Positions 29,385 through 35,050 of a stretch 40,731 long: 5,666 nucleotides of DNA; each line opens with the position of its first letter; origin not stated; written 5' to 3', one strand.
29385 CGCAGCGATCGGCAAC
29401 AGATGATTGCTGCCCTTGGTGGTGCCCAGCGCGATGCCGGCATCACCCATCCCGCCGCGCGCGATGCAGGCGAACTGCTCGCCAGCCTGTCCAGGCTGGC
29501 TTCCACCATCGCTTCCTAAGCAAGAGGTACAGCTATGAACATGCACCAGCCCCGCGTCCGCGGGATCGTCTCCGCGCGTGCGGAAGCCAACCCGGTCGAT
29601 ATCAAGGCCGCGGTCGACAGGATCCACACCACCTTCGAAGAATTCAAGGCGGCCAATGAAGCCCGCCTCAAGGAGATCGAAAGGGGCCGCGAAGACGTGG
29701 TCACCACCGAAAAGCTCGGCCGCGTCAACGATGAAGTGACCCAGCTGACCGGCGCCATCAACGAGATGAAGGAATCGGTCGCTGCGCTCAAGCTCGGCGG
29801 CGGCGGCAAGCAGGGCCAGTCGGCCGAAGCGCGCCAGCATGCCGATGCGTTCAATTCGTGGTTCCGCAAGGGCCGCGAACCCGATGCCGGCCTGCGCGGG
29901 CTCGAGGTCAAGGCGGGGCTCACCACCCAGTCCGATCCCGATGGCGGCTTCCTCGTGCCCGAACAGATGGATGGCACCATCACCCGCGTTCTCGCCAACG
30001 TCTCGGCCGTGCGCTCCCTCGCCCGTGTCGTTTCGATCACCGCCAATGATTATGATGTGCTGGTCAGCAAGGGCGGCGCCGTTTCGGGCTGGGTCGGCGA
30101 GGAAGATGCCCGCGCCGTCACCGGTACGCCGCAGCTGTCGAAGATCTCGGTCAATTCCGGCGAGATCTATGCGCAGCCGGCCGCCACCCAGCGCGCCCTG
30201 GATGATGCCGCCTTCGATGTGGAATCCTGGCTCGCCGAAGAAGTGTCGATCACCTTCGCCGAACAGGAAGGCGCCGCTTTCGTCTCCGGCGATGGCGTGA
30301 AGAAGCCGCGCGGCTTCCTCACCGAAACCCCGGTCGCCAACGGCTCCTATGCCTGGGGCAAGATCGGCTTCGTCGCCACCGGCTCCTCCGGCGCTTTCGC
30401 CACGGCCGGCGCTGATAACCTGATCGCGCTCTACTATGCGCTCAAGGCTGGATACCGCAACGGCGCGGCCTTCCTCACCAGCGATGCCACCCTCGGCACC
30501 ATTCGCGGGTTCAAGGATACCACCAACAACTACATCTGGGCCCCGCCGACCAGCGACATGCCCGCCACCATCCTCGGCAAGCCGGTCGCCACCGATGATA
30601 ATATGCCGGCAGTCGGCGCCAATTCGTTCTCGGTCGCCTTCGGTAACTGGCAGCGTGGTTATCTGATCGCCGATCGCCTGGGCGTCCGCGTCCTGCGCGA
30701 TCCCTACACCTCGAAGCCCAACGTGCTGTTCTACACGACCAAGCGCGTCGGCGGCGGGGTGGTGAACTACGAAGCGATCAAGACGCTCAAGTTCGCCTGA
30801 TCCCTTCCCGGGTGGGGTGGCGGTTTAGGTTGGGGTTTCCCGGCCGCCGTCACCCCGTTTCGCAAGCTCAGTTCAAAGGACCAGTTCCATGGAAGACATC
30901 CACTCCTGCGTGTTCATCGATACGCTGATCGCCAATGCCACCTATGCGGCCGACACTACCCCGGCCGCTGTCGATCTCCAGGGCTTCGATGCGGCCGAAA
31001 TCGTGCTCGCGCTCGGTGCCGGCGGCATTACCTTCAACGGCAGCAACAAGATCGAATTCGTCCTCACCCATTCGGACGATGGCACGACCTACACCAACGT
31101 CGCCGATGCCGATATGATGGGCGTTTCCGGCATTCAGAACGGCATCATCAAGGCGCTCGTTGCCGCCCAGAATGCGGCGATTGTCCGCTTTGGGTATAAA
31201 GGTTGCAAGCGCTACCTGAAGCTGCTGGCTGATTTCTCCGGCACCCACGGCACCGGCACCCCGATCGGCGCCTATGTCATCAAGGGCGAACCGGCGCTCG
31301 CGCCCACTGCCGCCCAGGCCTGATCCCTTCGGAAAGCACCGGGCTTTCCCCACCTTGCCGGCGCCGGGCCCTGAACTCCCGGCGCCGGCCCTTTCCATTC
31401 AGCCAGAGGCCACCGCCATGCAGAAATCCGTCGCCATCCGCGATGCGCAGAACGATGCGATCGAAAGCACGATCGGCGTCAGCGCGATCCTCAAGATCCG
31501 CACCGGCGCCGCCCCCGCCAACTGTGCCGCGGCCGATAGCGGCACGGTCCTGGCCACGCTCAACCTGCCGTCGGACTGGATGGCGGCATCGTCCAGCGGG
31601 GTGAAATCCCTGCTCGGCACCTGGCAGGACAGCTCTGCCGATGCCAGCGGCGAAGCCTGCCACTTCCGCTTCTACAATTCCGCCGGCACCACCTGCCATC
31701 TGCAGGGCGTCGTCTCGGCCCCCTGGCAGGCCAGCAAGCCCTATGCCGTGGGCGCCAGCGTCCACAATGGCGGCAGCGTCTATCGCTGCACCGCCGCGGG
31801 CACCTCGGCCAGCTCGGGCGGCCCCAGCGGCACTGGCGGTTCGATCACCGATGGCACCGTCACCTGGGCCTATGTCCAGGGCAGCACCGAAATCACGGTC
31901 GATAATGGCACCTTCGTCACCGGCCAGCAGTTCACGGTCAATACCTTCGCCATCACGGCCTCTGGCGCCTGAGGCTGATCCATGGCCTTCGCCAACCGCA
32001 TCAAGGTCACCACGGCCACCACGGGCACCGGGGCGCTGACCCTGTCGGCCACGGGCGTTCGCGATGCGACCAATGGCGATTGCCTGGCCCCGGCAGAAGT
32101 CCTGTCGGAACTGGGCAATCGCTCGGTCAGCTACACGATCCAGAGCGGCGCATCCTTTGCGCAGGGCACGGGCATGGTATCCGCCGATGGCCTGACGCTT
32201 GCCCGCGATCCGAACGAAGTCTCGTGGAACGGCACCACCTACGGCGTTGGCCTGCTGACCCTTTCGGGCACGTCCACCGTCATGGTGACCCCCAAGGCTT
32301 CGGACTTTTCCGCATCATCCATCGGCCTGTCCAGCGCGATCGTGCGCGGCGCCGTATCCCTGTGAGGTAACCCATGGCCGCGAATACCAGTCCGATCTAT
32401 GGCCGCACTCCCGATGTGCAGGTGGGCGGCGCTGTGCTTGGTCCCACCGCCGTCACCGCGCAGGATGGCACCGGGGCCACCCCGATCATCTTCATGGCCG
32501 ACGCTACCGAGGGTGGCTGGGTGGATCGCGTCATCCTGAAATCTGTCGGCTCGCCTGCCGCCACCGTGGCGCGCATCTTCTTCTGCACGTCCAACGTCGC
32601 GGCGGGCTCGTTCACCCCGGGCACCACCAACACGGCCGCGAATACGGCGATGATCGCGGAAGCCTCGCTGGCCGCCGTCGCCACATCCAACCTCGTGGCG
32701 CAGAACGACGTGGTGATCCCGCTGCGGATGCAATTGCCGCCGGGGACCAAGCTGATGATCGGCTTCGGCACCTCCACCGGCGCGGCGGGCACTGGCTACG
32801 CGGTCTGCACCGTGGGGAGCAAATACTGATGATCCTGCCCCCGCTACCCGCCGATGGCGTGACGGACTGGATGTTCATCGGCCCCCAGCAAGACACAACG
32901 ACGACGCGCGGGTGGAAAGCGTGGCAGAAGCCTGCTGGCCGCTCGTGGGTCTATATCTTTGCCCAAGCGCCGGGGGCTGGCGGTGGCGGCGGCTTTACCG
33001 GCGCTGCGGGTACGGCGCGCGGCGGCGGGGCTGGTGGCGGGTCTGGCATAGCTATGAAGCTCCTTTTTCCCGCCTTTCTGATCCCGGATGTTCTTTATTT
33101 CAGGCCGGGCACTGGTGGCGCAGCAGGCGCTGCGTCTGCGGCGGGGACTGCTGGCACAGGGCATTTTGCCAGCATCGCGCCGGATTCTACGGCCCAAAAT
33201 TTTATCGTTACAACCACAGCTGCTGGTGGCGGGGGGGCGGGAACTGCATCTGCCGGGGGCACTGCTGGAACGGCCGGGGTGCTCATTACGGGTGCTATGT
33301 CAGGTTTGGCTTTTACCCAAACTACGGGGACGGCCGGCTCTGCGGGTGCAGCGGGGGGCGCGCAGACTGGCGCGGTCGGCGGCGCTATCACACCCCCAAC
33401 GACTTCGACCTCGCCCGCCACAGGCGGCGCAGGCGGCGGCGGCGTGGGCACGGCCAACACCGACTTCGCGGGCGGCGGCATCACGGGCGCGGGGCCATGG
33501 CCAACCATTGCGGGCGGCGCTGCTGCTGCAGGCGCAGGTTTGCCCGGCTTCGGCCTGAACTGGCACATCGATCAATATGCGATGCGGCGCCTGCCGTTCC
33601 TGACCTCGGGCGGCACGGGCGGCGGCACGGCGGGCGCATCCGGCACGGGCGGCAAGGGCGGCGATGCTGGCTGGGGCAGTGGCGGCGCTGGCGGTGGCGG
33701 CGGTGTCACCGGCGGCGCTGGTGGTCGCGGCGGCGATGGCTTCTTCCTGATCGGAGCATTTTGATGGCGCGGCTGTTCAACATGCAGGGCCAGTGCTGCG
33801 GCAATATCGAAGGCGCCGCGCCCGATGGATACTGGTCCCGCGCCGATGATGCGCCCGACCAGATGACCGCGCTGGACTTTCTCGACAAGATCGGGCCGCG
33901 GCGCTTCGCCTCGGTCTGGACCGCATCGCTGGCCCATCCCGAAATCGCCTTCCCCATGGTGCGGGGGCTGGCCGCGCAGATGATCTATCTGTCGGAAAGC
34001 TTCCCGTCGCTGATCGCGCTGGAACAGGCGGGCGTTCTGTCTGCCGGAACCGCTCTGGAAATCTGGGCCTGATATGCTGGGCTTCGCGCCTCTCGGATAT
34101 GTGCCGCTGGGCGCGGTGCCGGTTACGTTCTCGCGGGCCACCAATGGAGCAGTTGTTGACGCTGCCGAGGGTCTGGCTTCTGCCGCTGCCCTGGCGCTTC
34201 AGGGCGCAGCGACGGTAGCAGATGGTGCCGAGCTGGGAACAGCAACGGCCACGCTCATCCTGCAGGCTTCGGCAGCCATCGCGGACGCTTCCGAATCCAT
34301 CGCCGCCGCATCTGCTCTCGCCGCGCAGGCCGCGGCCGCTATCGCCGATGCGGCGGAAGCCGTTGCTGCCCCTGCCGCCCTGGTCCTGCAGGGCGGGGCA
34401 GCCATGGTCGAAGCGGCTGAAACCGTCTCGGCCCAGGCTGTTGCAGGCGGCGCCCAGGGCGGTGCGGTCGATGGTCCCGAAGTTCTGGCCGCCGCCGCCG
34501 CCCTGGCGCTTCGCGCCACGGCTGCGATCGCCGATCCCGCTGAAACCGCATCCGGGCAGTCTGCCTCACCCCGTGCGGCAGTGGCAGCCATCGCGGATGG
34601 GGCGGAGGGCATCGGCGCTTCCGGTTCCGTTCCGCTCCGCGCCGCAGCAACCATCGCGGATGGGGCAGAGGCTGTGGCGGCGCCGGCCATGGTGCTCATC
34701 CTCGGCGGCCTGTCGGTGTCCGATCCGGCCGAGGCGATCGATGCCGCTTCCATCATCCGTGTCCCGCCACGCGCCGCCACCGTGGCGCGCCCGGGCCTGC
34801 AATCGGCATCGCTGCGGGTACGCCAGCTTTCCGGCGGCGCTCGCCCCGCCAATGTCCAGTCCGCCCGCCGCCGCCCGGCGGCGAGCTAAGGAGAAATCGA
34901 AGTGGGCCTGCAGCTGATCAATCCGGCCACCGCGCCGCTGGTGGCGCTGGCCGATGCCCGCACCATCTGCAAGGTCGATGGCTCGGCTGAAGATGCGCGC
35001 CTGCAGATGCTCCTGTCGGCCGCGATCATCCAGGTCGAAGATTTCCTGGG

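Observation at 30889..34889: A 4-kb block of seven tightly coupled ORFs between the major capsid gene and the head-tail connector gene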

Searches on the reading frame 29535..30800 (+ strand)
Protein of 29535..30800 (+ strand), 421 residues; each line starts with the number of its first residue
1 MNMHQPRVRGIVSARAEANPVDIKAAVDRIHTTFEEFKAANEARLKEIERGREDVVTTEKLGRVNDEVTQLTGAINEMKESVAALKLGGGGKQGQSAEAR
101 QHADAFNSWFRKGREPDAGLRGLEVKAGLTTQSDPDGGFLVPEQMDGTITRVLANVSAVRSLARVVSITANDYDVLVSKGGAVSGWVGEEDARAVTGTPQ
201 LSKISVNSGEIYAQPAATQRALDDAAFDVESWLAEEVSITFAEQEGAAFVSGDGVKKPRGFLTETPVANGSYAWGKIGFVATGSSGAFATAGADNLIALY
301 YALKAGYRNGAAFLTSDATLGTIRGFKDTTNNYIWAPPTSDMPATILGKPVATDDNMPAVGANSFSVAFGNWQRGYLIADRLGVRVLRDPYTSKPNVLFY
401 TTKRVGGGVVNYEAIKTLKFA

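Call 3: search_protein_families(library=pfam, proteins=[window:29535-30800:+], max_evalue=0.1)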
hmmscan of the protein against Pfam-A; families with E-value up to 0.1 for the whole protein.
window:29535-30800:+ (421 aa): 2 families
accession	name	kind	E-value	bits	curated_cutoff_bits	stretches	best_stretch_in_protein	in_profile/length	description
PF05065.19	Phage_capsid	-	3.3e-79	266.6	24.2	1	137-420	1-280/280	Phage capsid family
PF01519.22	DUF16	-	0.0089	16.9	40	1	31-85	22-74/104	Protein of unknown function DUF16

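Call 4: search_protein_families(library=phrogs, proteins=[window:29535-30800:+], max_evalue=0.1)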
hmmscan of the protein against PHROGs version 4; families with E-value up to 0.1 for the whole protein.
window:29535-30800:+ (421 aa): 5 families
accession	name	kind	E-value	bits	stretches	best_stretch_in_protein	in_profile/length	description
phrog_10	-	head and packaging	3e-74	252.3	1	22-421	278-636/752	major head protein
phrog_15928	-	head and packaging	5.4e-37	128.6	1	222-419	2-178/185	major head protein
phrog_617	-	head and packaging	3.2e-29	103.3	1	22-415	232-618/626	major head protein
phrog_17162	-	unknown function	8.6e-10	39.7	1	343-420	4-82/85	-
phrog_37336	-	unknown function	0.07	14.6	0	37-154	9-122/146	-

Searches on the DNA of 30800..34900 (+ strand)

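Call 5: search_dna_similar(query=window:30800-34900:+, collection=phages, mode=distant, max_rows=20)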
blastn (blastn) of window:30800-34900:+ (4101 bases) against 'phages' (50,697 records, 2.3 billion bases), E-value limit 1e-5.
Records with a match: 11; places in all: 11; records where one place covers at least 80% of the query: 0.
Best place of each record, by identity: 60-80% 11.
By first word of the organism name: Rhodobacter 7; Microcystis 2; Caudoviricetes 2.
By host as written in the record: Rhodobacter capsulatus YW1 7; - 2; Microcystis aeruginosa 1; Microcystis elabens 1.
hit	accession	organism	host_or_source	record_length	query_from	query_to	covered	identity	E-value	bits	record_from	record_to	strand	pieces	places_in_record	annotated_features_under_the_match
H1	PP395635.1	Microcystis phage Mae-JY02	Microcystis aeruginosa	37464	654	1146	12%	66.4%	7e-23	116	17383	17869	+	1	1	hypothetical protein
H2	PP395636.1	Microcystis phage Mel-JY03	Microcystis elabens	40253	654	1131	12%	66.4%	3e-21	112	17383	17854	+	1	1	hypothetical protein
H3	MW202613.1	Caudoviricetes sp.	Manatee Spring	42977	150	466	8%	67.1%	3e-14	88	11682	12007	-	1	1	hypothetical protein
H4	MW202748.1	Caudoviricetes sp.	Manatee Spring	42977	150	466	8%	67.1%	3e-14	88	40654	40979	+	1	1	hypothetical protein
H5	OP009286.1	Rhodobacter phage RcSwan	Rhodobacter capsulatus YW1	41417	2172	2355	4%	69.0%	7e-10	73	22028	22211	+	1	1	hypothetical protein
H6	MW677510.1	Rhodobacter phage RcDormio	Rhodobacter capsulatus YW1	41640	2174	2355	4%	69.7%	2e-11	79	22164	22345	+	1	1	24: hypothetical protein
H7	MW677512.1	Rhodobacter phage RcFrancesLouise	Rhodobacter capsulatus YW1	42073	2174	2355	4%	69.2%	7e-10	74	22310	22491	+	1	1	25: hypothetical protein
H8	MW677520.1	Rhodobacter phage RcOceanus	Rhodobacter capsulatus YW1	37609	2174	2355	4%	69.2%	7e-10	74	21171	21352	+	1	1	23: hypothetical protein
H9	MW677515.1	Rhodobacter phage RcHotPocket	Rhodobacter capsulatus YW1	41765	2174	2355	4%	68.6%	9e-9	70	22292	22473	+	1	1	25: hypothetical protein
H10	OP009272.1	Rhodobacter phage RcKai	Rhodobacter capsulatus YW1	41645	2174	2355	4%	68.6%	9e-9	70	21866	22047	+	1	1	hypothetical protein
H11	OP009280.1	Rhodobacter phage RcMeacham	Rhodobacter capsulatus YW1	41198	2174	2355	4%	68.6%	9e-9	70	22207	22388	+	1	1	hypothetical protein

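Call 7: get_annotated_region(hit=H6, flank=7000)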
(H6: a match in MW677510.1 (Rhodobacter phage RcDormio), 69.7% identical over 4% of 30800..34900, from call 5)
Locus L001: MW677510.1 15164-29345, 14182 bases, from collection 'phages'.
description: Rhodobacter phage RcDormio, complete genome.
organism: Rhodobacter phage RcDormio (NCBI taxid 2835967)
taxonomy: Viruses; Duplodnaviria; Heunggongvirae; Uroviricota; Caudoviricetes
host: Rhodobacter capsulatus YW1; source: water; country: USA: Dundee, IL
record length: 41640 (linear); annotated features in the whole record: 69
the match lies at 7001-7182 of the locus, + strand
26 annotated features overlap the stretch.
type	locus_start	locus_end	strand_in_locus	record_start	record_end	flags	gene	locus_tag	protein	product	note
CDS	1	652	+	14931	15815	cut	19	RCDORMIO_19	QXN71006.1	minor tail protein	-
CDS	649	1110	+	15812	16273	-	20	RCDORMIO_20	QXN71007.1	peptidase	-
CDS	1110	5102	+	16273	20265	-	21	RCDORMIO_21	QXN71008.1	GTA TIM barrel-like domain protein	-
CDS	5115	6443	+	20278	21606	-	22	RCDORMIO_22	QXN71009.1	hypothetical protein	-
CDS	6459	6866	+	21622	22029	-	23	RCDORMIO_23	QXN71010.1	hypothetical protein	-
CDS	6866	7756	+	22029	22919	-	24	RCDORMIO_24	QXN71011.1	hypothetical protein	-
CDS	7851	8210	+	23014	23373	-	25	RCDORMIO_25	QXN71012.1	holin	-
CDS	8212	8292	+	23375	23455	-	26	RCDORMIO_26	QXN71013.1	hypothetical protein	-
CDS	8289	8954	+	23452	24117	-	27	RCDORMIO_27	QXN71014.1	endolysin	-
CDS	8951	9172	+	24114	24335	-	28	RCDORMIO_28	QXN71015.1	hypothetical protein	-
CDS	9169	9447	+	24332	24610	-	29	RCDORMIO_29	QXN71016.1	hypothetical protein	-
CDS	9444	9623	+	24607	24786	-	30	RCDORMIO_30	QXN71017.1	hypothetical protein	-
CDS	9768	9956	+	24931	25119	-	31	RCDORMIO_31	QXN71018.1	hypothetical protein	-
CDS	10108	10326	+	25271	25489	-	32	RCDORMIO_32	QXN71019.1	hypothetical protein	-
CDS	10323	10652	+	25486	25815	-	33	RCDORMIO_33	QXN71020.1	hypothetical protein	-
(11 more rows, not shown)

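Call 8: get_annotated_region(hit=H1, flank=7000)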
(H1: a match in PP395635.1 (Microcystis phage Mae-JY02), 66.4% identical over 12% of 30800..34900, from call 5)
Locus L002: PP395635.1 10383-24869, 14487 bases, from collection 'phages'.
description: Microcystis phage Mae-JY02, complete genome.
organism: Microcystis phage Mae-JY02 (NCBI taxid 3126650)
taxonomy: Viruses; Duplodnaviria; Heunggongvirae; Uroviricota; Caudoviricetes
host: Microcystis aeruginosa; source: -; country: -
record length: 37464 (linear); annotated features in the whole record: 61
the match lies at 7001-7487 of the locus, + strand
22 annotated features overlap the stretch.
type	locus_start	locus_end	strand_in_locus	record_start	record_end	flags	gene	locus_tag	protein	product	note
CDS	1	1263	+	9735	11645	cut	-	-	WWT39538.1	NAD-dependent DNA ligase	adenylation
CDS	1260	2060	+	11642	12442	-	-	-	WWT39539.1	hypothetical protein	-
CDS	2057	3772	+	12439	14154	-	-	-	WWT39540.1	hypothetical protein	-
CDS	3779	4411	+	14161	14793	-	-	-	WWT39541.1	hypothetical protein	-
CDS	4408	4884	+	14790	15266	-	-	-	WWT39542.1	hypothetical protein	-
CDS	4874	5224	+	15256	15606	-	-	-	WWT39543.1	hypothetical protein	-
CDS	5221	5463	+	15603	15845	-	-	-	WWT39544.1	hypothetical protein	-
CDS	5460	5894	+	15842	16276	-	-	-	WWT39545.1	hypothetical protein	-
CDS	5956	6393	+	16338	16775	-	-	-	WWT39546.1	lysozyme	-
CDS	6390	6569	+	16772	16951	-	-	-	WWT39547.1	hypothetical protein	-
CDS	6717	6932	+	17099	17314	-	-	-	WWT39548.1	hypothetical protein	-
CDS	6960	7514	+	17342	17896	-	-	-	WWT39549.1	hypothetical protein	-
CDS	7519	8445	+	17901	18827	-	-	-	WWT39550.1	hypothetical protein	-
CDS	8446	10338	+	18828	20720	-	-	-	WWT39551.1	glycerophosphodiester phosphodiesterase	-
CDS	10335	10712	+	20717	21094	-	-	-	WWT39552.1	hypothetical protein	-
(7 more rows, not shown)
